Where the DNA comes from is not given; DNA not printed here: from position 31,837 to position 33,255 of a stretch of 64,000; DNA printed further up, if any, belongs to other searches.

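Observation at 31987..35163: Operon coupling an ArsA/Get3-like ATPase, a small Cys-motif protein and an eRF1/Vms1-like release-factor homolog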

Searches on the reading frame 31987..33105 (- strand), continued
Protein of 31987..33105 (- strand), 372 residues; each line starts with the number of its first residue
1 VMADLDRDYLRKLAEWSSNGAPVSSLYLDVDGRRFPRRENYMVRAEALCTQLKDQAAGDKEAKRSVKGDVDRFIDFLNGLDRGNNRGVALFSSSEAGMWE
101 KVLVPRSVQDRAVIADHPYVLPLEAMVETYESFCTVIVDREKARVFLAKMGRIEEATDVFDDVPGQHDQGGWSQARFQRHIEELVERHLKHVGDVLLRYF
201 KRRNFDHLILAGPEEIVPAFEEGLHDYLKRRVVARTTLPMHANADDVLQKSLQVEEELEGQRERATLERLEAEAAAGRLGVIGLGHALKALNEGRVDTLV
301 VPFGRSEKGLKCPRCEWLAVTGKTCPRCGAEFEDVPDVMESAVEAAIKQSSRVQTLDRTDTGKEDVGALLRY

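Call 40: search_protein_families(library=pfam, proteins=[L045:2453-4963:+, L045:1941-2348:+, L045:2092-2421:+, L045:762-1922:+, L045:130-765:+, L045:4956-6110:+, L045:6165-6635:+], max_evalue=0.01)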
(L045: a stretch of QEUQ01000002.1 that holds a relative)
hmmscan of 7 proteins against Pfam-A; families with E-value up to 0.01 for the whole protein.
L045:2453-4963:+ (836 aa): 10 families
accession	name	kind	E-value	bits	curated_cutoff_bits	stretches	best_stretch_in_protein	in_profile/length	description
PF05362.19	Lon_C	-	5.3e-87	291.1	21.1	1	592-793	2-203/205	Lon protease (S16) C-terminal proteolytic domain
PF02190.22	LON_substr_bdg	-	2.2e-55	188.1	28.7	1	32-224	1-200/200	ATP-dependent protease La (LON) substrate-binding domain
PF00004.35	AAA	-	1.4e-25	90.7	21.2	1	374-510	1-125/131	ATPase family associated with various cellular activities (AAA)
PF22667.2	Lon_lid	-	1.4e-23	82.7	27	1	536-588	2-54/57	Lon protease AAA+ ATPase lid domain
PF07728.20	AAA_5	-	4e-09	37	22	1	374-508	2-139/139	AAA domain (dynein-related subfamily)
PF13541.12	ChlI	-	8.3e-06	26.2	27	1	635-762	1-121/121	Subunit ChlI of Mg-chelatase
PF07724.20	AAA_2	-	0.00036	21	27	1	375-496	7-125/166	AAA domain (Cdc48 subfamily)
PF08298.17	AAA_PrkA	-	0.0015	18.1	25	1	337-394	49-108/358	PrkA AAA domain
PF13401.12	AAA_22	-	0.004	17.9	27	1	373-455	7-97/130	AAA domain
PF03193.22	RsgA_GTPase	-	0.0051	17.1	30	0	332-394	70-129/174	RsgA GTPase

L045:1941-2348:+ (135 aa): 0 families

L045:2092-2421:+ (109 aa): 0 families

L045:762-1922:+ (386 aa): 7 families
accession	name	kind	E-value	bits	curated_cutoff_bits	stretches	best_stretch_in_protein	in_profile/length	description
PF02374.21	ArsA_ATPase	-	5.4e-84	282.4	24.3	1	1-302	1-304/305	Anion-transporting ATPase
PF17886.7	ArsA_HSP20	-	2.9e-17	62.4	22.5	1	324-385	2-63/63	HSP20-like domain found in ArsA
PF01656.29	CbiA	-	4.2e-08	33.6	25.4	1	5-106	3-54/125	CobQ/CobB/MinD/ParA nucleotide binding domain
PF13614.12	AAA_31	-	8.9e-06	26.2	27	1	6-62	7-63/177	AAA domain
PF01695.23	IstB_IS21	-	0.0014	18.6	24.1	1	3-37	94-128/238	IstB-like ATP binding protein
PF10609.15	ParA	-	0.0017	18.2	27.1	1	4-38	7-41/246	NUBPL iron-transfer P-loop NTPase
PF06564.18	CBP_BcsQ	-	0.004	17.2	21.3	1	1-53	1-54/234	Cellulose biosynthesis protein BcsQ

L045:130-765:+ (211 aa): 2 families
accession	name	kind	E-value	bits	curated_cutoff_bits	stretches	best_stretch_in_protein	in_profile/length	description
PF03364.25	Polyketide_cyc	-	1.3e-12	48.5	23.4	1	71-186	1-105/126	Polyketide cyclase / dehydrase and lipid transport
PF10604.15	Polyketide_cyc2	-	3.4e-11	44.1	27.4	1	67-204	6-128/142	Polyketide cyclase / dehydrase and lipid transport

L045:4956-6110:+ (384 aa): 5 families
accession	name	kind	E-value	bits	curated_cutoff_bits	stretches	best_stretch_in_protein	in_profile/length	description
PF18854.6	baeRF_family10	-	9.3e-33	113.9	27.1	1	128-267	1-143/143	Bacterial archaeo-eukaryotic release factor family 10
PF18859.6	acVLRF1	-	4.3e-11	43.6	27.1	1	164-245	23-104/130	Actinobacteria/chloroflexi VLRF1 release factor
PF18844.6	baeRF_family2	-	1e-09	39.1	26.9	1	165-284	25-146/149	Bacterial archaeo-eukaryotic release factor family 2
PF03464.20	eRF1_2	-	2e-05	25.4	27.1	1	143-235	2-96/133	eRF1 domain 2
PF18846.6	baeRF_family5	-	0.00082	19.9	27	1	178-243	49-114/132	Bacterial archaeo-eukaryotic release factor family 5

L045:6165-6635:+ (156 aa): 0 families

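Call 44: predict_structure(alignment_id=A5)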
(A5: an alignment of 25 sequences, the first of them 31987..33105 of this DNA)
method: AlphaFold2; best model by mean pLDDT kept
length: 372 residues; sequences in the alignment: 25
mean_pLDDT: 55.6   pTM: 0.39
mean pLDDT of the five models: 55.6, 54.6, 53.3, 53.0, 51.1
residues with pLDDT >= 90: 63; 70-90: 54; 50-70: 53; < 50: 202
segments of 3 or more residues with pLDDT < 50: 1-36, 81-236, 238-240, 242-247
pLDDT, mean of each block of 10 residues (from residue 1): 36 39 31 46 63 70 63 61 39 43 29 27 23 25 31 27 34 36 44 45 36 38 41 43 50 67 84 88 93 93 89 95 93 94 87 74 75 81
secondary structure, 60 per line:
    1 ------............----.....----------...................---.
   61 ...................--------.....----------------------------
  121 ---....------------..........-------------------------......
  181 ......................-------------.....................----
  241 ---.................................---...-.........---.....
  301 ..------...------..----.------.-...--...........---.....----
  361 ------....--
elements in order: H7-18 E23-27 H38-56 H60-79 E88-92 H124-127 H140-149 H175-202 H216-236 H244-276 E280-282 H284-292 E296-302 E309-311 E333-335 H338-348 E352-356 E367-370

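Call 47: find_related_loci(query=L045:4956-6110:+, collection=metagenome_contigs, flank=7000)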
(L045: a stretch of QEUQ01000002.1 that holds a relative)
Query L045:4956-6110:+ (384 aa) in metagenome_contigs; peptide patterns used: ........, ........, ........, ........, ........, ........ (x = any residue, [..] = any of these).
600 stretches matched a pattern (row limit reached: there are more); 66 encode a relative of the query (tblastn E <= 1e-3); 66 distinct loci.
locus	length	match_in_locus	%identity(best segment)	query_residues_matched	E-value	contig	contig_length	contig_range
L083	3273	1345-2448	37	11-384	3e-78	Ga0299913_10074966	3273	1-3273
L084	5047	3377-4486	37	11-384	3e-71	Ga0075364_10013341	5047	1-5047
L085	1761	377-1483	36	11-384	5e-74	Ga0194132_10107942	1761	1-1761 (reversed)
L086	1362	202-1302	38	16-384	2e-72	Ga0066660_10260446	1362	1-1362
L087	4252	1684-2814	37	2-384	2e-67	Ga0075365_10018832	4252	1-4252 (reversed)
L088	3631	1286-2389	38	11-384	2e-66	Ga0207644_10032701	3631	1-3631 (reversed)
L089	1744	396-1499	36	11-384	8e-68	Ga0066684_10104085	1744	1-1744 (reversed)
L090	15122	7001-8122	35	5-384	4e-64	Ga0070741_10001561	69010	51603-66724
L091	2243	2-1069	36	29-384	3e-64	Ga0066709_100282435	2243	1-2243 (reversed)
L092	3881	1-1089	35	26-384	3e-61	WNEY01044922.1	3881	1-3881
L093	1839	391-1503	32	10-384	6e-63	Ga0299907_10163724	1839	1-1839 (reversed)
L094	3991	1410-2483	35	26-384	2e-58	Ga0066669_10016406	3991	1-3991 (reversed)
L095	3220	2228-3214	33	11-342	4e-52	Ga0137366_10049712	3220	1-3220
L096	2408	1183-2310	30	11-384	4e-46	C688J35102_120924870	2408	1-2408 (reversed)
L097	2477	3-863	37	99-384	4e-46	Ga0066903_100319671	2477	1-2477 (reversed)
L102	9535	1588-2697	30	11-384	3e-40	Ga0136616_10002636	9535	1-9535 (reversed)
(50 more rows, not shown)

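Call 55: search_protein_families(library=pfam, proteins=[L090:4402-6987:+, L084:583-3186:+, L090:4212-4469:+, L084:198-530:+, L102:362-1102:+, L102:2761-3519:+, L102:3612-4838:+], max_evalue=0.01)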
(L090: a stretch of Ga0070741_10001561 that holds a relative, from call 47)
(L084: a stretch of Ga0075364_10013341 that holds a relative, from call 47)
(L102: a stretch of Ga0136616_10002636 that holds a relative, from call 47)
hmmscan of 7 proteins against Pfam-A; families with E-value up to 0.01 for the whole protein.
L090:4402-6987:+ (861 aa): 0 families

L084:583-3186:+ (867 aa): 0 families

L090:4212-4469:+ (85 aa): 0 families

L084:198-530:+ (110 aa): 0 families

L102:362-1102:+ (246 aa): 0 families

L102:2761-3519:+ (252 aa): 1 family
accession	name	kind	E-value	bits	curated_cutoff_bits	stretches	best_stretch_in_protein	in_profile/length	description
PF01553.26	Acyltransferase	-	2.9e-26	92.3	23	1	31-152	5-131/132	Acyltransferase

L102:3612-4838:+ (408 aa): 1 family
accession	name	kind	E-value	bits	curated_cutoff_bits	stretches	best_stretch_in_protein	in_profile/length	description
PF00933.27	Glyco_hydro_3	-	7.2e-67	226.5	27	1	66-379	3-314/316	Glycosyl hydrolase family 3 N terminal domain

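Call 88: search_dna_similar(query=window:31987-33105:-, collection=plasmids, mode=protein, max_evalue=0.00001, max_rows=20)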
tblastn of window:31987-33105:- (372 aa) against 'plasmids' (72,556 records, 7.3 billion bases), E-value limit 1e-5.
No match.
